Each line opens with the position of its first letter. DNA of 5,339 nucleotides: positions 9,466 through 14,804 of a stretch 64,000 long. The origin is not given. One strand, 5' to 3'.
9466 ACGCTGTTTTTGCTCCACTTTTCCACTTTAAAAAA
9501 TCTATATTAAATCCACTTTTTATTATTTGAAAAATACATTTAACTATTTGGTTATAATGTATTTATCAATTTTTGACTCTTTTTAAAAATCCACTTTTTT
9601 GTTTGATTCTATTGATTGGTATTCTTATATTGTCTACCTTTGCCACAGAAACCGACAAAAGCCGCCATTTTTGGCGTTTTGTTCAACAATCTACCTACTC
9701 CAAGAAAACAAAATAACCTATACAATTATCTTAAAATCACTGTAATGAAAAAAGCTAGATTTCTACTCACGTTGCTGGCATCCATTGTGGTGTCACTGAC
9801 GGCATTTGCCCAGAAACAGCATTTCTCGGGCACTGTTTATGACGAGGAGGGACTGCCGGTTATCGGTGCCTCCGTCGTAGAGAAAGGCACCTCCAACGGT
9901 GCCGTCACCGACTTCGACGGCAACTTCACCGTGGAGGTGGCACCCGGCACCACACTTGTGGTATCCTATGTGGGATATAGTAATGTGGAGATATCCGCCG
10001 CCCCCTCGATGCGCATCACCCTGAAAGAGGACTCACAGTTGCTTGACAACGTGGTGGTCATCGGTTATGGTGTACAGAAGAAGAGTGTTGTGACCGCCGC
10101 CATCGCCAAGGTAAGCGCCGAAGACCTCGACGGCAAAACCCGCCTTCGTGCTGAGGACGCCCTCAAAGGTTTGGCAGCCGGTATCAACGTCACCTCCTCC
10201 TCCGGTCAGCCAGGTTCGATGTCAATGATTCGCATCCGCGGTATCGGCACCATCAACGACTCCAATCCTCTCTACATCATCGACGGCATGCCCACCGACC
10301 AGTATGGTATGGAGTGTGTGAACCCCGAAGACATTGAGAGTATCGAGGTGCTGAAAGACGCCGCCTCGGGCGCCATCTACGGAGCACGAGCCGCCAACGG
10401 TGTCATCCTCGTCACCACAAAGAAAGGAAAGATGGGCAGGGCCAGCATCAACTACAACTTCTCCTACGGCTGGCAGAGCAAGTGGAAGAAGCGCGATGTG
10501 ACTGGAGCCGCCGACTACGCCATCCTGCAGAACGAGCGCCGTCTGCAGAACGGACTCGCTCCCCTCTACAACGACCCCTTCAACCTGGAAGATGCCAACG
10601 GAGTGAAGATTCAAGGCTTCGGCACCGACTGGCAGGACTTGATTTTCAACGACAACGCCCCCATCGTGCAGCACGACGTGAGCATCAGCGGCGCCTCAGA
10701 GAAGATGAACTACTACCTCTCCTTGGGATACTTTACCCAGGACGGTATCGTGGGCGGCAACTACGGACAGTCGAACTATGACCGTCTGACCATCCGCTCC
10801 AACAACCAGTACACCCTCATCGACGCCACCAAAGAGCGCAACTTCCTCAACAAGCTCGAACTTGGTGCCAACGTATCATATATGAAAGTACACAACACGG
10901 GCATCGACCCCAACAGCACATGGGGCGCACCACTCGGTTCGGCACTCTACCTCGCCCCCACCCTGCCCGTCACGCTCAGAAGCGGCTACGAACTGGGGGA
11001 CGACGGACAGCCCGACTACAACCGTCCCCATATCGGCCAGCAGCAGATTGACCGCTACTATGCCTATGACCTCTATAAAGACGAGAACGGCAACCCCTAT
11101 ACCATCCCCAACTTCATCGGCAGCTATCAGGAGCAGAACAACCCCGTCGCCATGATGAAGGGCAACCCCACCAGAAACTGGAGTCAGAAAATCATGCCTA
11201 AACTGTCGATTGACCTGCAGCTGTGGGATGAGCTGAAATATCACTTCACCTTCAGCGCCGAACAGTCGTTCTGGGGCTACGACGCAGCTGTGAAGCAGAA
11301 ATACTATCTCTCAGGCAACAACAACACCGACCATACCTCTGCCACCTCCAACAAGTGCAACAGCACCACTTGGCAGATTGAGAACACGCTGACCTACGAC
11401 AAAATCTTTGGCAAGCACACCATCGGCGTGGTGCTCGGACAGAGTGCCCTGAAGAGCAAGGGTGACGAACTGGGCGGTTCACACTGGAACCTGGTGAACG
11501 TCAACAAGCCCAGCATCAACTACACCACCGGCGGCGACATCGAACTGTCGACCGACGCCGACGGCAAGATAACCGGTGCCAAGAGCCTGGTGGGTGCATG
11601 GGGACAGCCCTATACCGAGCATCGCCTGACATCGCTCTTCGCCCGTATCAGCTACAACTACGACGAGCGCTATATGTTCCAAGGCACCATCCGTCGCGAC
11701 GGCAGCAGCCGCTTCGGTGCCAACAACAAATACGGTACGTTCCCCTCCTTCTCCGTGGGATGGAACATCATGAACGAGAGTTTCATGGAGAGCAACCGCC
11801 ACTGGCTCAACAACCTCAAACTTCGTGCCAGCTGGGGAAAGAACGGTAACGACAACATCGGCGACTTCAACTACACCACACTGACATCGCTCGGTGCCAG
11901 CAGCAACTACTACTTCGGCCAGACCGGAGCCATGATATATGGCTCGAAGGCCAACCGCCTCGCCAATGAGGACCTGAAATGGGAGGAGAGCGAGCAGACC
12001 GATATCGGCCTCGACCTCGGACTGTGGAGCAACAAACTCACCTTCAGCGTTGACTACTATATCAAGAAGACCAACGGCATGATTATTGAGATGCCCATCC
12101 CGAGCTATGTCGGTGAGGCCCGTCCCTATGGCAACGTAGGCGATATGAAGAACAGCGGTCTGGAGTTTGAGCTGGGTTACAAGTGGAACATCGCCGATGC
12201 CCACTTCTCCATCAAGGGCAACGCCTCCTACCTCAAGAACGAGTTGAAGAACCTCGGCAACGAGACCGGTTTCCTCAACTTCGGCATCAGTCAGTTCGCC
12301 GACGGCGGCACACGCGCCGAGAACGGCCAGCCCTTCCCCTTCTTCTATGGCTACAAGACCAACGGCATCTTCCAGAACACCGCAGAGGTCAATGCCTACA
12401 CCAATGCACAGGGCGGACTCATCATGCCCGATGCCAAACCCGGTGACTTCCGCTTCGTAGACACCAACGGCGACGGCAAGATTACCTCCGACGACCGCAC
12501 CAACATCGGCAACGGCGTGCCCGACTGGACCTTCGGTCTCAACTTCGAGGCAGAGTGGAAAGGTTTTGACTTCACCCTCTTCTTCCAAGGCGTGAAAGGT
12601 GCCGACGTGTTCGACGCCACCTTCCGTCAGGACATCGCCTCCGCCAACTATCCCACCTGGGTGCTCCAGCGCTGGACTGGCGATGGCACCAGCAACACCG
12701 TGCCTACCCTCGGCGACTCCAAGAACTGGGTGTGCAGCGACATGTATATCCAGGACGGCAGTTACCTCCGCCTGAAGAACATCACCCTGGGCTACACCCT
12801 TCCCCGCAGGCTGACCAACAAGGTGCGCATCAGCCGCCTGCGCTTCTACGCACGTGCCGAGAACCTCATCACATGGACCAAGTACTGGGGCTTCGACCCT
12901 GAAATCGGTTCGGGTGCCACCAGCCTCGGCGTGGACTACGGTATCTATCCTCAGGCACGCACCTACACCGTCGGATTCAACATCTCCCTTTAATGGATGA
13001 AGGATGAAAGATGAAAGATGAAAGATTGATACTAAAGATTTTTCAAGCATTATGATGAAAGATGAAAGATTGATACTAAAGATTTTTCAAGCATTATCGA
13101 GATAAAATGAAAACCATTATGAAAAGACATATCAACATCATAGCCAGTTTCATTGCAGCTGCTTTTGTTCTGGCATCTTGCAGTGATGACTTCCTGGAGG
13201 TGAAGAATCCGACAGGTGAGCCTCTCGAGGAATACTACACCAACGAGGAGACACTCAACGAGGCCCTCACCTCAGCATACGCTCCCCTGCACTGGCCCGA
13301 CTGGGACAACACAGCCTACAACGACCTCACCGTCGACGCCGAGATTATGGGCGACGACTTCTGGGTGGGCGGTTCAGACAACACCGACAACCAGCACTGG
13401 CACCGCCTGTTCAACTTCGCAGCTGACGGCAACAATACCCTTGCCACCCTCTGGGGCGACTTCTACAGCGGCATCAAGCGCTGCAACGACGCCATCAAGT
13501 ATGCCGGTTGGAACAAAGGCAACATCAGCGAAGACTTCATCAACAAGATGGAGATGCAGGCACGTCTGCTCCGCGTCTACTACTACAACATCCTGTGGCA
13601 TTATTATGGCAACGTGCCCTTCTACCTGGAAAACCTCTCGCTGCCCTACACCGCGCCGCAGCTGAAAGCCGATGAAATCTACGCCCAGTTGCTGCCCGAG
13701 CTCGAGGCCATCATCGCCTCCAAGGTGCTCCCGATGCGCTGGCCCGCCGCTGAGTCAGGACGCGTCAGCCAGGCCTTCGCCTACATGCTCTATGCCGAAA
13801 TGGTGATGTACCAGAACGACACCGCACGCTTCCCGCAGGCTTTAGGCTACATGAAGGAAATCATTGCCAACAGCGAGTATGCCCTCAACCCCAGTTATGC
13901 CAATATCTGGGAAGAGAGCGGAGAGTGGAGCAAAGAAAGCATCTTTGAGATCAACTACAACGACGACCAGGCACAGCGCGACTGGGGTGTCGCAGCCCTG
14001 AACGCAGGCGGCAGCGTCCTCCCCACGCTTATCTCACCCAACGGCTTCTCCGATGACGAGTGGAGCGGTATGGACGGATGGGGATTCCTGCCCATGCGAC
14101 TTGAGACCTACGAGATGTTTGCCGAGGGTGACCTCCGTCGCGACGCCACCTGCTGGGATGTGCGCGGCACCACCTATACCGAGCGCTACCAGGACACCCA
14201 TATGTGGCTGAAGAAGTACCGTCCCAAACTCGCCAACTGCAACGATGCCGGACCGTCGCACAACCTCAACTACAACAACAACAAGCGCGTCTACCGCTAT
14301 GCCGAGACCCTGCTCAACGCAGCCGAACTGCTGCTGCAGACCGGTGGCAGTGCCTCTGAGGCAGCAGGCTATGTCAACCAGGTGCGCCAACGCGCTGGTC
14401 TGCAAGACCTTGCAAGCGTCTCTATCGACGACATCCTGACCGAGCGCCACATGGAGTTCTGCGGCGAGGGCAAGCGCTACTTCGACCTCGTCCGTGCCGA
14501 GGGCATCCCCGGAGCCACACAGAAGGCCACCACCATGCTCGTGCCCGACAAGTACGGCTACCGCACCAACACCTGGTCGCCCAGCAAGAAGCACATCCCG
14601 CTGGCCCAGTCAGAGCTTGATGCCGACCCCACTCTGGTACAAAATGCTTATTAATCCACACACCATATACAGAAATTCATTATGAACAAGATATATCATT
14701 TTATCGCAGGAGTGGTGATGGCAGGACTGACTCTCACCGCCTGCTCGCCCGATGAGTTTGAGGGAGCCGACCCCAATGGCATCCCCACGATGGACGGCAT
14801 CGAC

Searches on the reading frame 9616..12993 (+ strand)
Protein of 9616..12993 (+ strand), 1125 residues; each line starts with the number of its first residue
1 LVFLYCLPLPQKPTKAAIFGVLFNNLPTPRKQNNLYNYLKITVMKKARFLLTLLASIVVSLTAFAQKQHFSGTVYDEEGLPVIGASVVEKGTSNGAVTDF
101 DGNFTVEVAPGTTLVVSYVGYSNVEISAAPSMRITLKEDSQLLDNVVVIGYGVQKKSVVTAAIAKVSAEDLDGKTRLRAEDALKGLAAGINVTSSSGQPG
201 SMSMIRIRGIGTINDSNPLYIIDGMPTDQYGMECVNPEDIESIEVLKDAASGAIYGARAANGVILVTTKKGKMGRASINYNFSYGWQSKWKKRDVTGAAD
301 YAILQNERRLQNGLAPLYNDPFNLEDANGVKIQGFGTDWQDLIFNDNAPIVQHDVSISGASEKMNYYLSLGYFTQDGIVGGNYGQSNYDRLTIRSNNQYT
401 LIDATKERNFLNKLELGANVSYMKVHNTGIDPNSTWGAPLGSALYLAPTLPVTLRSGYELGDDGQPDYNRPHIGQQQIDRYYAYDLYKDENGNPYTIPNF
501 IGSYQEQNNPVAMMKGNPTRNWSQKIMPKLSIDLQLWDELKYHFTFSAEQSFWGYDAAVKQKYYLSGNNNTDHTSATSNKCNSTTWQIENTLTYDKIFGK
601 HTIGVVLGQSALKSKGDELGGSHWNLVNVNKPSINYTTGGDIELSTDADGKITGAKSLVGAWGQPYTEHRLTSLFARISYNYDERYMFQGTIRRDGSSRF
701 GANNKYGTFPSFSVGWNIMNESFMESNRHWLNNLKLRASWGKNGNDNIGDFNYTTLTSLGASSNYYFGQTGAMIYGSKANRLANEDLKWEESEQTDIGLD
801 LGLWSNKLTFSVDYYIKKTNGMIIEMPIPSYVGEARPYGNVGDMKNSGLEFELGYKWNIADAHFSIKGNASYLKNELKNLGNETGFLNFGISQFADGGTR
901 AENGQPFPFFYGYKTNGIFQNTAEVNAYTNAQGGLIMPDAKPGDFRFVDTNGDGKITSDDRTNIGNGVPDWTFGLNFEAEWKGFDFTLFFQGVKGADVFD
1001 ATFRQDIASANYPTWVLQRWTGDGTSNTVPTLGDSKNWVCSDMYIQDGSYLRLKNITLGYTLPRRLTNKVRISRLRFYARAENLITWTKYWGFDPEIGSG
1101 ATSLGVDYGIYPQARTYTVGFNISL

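Call 70: search_protein_families(library=pfam, proteins=[window:9616-12993:+], max_evalue=0.00001)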
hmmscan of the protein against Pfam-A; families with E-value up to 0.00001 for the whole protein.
window:9616-12993:+ (1125 aa): 4 families
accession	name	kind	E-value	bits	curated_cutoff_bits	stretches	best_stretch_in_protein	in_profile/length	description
PF00593.30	TonB_dep_Rec_b-barrel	-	1.8e-21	78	27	1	534-1084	55-436/436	TonB dependent receptor-like, beta-barrel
PF07715.20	Plug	-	1.4e-19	71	23.9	1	158-263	4-107/107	TonB-dependent Receptor Plug Domain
PF13715.12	CarbopepD_reg_2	-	3.2e-17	62.8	32.2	1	71-148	2-88/88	CarboxypepD_reg-like domain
PF13620.12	CarboxypepD_reg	-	2.5e-09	37.8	32.3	1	71-127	3-65/82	Carboxypeptidase regulatory-like domain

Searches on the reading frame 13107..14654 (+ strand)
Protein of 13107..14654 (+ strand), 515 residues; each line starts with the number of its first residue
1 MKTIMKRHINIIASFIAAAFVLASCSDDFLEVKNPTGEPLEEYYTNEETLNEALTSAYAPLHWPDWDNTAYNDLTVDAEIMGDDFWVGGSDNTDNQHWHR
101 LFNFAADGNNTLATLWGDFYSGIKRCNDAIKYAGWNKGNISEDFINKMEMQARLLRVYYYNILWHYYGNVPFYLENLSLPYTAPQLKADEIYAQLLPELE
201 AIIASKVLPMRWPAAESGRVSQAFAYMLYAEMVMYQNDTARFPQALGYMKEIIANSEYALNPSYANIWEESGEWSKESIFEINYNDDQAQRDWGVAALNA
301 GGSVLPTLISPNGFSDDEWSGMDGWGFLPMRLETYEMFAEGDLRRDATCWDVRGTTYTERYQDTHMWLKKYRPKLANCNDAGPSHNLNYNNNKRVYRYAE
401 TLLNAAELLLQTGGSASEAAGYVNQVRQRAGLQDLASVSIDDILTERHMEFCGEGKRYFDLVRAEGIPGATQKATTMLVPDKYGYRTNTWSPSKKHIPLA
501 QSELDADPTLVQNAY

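Call 70: search_protein_families(library=pfam, proteins=[window:13107-14654:+], max_evalue=0.00001)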
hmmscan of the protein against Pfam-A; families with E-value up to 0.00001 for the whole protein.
window:13107-14654:+ (515 aa): 2 families
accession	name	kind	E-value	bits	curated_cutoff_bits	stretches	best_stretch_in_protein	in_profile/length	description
PF07980.17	SusD_RagB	-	1.4e-28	100.9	23.1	1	348-514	115-295/297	SusD family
PF14322.12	SusD-like_3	-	1.8e-10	41.8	27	1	28-228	1-185/191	Starch-binding associating with outer membrane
